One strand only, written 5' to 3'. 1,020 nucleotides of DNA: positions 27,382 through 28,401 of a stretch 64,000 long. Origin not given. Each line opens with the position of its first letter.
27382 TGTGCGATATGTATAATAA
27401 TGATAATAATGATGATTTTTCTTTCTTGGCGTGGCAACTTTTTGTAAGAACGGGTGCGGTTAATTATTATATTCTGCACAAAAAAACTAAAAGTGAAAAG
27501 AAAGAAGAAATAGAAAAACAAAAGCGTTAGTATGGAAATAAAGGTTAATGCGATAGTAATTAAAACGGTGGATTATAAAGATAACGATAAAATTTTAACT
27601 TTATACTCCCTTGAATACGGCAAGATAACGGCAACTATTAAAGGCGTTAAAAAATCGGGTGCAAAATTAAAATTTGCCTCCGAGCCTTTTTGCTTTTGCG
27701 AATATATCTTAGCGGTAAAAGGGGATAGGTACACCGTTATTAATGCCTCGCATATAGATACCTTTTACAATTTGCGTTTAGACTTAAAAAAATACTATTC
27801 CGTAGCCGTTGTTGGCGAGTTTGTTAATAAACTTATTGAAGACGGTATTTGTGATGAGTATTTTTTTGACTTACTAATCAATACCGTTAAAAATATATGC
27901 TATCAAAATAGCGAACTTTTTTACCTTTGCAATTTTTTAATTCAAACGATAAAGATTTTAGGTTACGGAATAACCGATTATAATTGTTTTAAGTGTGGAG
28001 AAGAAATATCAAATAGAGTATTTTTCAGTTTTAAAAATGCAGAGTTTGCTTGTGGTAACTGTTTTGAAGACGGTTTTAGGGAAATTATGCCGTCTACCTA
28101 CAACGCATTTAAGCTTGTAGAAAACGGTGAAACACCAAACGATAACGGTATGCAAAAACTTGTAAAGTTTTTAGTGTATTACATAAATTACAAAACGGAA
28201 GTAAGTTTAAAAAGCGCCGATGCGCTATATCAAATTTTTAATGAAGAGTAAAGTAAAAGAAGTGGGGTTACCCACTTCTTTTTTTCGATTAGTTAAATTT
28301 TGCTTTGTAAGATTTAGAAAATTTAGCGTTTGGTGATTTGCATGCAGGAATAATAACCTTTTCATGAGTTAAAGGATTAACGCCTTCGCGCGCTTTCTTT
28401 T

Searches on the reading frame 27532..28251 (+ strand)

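Call 14: search_protein_families(library=pfam, proteins=[window:27532-28251:+])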
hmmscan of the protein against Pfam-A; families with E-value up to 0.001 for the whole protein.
window:27532-28251:+ (239 aa): 2 families
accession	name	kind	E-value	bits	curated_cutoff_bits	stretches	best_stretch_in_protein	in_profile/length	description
PF11967.14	RecO_N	-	1.9e-17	63.5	27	1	1-74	1-76/80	Recombination protein O N terminal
PF02565.21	RecO_C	-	1.2e-15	58.1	22.1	1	82-228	1-155/157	Recombination protein O C terminal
